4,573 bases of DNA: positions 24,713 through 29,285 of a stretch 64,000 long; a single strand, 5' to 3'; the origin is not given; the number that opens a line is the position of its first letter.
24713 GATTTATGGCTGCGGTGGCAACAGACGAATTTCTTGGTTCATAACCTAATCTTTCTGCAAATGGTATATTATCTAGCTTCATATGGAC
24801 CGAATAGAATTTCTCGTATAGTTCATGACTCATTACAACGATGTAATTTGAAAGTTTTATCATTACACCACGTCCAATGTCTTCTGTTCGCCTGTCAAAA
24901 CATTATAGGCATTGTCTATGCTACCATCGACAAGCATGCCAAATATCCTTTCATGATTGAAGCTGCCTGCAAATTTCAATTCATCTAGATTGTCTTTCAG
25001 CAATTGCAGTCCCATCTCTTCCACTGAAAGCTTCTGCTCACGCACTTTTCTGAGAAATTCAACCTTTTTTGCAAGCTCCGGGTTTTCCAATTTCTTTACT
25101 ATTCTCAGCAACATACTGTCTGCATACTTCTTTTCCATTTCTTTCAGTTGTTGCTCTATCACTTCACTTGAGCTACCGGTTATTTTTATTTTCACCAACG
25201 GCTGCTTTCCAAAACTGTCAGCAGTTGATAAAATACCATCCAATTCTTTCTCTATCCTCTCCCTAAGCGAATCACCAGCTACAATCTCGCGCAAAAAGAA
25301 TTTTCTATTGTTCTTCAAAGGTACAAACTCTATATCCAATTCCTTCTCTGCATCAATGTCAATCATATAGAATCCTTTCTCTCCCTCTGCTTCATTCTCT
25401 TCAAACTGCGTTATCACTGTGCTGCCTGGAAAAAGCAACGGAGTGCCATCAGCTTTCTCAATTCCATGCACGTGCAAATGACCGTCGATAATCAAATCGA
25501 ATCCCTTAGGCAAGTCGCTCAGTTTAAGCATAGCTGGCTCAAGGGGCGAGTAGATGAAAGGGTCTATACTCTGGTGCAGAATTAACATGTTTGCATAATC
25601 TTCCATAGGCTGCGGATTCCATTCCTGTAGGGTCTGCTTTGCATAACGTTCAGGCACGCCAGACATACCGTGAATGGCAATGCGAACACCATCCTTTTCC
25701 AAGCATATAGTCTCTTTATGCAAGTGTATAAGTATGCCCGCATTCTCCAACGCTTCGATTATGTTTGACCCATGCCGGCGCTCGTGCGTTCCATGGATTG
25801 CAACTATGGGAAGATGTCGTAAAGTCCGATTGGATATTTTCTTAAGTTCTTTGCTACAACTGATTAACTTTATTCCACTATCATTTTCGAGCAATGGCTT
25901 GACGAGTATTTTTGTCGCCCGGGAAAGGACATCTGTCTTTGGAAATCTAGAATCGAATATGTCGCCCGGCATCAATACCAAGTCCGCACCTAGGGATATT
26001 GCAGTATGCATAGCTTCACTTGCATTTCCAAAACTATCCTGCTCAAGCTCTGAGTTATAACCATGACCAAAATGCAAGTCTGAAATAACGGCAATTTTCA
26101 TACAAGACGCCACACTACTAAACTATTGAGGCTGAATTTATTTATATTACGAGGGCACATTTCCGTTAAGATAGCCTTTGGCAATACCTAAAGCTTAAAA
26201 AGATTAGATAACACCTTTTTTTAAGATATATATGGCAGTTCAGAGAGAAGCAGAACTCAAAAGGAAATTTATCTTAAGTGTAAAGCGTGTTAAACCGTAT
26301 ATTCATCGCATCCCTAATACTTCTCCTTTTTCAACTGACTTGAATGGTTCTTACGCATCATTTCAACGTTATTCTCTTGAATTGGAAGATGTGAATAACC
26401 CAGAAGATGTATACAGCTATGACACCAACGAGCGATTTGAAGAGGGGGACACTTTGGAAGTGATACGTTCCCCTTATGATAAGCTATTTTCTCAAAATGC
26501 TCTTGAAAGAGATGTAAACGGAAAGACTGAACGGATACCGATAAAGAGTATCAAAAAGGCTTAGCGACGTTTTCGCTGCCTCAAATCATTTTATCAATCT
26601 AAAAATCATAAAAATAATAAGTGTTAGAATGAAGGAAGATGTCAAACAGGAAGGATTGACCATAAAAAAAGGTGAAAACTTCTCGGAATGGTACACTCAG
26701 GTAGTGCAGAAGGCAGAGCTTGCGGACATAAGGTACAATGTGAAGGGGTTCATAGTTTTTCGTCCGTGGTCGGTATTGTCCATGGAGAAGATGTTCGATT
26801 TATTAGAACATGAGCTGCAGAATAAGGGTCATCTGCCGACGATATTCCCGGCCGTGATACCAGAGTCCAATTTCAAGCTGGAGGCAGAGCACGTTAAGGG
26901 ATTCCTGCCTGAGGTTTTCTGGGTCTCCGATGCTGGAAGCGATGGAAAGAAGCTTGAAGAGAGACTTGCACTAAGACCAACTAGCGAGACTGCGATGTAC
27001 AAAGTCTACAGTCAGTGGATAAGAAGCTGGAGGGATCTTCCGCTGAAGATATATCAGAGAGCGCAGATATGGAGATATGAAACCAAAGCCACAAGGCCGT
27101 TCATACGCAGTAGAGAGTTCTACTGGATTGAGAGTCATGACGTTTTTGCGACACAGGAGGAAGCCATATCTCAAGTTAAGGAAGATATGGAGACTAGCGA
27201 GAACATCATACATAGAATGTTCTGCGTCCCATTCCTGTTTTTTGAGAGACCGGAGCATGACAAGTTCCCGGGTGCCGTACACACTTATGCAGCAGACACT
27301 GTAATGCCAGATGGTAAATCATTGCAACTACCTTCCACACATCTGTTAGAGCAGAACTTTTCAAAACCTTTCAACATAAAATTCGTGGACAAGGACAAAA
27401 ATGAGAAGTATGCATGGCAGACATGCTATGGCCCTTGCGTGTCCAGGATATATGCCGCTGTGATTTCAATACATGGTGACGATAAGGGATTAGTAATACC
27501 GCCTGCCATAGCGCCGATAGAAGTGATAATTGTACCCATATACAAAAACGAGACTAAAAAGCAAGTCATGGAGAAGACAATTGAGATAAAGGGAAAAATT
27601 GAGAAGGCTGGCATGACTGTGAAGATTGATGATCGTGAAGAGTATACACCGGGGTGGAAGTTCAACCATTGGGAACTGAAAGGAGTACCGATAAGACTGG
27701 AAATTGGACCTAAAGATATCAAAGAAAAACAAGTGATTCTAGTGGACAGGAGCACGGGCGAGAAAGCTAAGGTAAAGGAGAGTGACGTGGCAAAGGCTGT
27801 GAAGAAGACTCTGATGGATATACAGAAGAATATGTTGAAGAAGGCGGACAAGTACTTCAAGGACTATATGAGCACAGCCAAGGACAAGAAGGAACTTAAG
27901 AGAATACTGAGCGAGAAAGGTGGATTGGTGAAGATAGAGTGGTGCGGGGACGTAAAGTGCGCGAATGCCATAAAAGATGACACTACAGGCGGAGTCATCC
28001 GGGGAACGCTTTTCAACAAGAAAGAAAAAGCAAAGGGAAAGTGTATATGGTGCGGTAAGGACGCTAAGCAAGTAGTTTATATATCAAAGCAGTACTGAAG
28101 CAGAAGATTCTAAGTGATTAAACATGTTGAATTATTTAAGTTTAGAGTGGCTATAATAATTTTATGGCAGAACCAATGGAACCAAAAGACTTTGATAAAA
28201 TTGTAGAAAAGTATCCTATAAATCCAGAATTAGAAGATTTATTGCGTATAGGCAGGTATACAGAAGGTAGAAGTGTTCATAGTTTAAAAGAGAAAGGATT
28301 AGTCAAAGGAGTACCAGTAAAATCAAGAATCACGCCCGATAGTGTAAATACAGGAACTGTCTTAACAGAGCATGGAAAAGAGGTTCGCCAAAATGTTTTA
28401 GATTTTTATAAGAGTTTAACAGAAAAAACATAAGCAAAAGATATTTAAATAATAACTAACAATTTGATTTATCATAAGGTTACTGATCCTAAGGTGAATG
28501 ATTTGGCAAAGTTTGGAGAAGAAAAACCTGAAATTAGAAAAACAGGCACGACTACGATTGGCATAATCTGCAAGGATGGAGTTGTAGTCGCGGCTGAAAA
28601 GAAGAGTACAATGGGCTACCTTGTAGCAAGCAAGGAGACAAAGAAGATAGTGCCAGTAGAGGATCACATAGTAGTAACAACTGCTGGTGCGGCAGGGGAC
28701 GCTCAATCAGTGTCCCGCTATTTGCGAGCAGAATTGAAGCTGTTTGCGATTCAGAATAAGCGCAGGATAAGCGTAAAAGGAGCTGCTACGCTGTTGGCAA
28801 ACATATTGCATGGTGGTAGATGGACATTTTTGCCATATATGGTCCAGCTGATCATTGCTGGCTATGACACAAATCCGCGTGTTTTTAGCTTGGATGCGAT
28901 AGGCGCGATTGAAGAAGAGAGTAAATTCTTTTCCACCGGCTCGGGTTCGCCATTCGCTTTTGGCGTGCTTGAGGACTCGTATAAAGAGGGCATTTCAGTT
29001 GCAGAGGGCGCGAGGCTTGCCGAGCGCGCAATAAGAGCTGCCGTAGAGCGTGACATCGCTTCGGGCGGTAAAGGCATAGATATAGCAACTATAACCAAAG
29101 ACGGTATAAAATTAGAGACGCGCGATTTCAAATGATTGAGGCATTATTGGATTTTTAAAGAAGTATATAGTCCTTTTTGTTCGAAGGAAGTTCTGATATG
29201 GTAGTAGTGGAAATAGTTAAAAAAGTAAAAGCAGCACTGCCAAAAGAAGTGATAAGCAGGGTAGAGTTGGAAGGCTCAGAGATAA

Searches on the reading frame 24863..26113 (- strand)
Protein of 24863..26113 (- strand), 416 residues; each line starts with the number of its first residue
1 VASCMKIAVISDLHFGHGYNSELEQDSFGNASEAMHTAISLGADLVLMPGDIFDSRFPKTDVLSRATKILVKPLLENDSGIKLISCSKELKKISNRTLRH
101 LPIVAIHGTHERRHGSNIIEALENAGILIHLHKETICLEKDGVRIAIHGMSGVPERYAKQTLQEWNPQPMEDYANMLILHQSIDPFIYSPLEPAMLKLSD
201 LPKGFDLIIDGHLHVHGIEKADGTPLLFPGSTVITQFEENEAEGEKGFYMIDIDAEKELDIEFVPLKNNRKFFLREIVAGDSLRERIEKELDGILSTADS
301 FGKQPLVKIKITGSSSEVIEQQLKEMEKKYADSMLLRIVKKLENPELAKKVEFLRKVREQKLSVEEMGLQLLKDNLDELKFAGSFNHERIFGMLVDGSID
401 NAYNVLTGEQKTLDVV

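Call 44: search_protein_families(library=pfam, proteins=[window:24863-26113:-], max_evalue=0.0001)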
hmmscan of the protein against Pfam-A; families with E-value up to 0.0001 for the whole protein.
window:24863-26113:- (416 aa): 2 families
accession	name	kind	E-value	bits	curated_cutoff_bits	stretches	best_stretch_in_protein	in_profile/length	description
PF12850.12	Metallophos_2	-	1.8e-08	35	27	0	5-240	1-143/154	Calcineurin-like phosphoesterase superfamily domain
PF00149.33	Metallophos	-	2.5e-08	35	21.5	1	5-215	1-190/191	Calcineurin-like phosphoesterase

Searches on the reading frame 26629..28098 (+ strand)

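Call 20: search_protein_families(library=pfam, proteins=[window:26629-28098:+], max_evalue=0.00001)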
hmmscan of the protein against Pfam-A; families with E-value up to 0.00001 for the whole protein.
window:26629-28098:+ (489 aa): 3 families
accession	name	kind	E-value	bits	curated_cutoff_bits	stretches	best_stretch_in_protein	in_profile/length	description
PF00587.30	tRNA-synt_2b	-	6.4e-28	98.4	29.3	1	107-281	5-178/179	tRNA synthetase class II core domain (G, H, P, S and T)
PF03129.25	HGTP_anticodon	-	3.7e-20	72.3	21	1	298-393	1-93/94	Anticodon binding domain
PF09180.16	ProRS-C_1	-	4.9e-16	59.1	31.5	1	421-489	2-71/71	Prolyl-tRNA synthetase, C-terminal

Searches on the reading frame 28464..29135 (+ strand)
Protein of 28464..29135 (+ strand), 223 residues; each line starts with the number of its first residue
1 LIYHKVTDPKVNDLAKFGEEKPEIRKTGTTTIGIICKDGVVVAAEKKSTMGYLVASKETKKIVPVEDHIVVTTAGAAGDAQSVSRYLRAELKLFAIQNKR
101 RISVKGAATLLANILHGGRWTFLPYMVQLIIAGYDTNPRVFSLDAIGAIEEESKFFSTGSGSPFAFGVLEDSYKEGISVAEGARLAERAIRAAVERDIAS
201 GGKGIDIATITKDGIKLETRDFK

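Call 44: search_protein_families(library=pfam, proteins=[window:28464-29135:+], max_evalue=0.0001)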
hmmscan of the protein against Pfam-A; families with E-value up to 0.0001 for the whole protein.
window:28464-29135:+ (223 aa): 1 family
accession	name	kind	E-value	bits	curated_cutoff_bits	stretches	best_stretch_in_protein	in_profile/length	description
PF00227.31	Proteasome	-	7.2e-52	176.2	22.4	1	26-210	2-189/189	Proteasome subunit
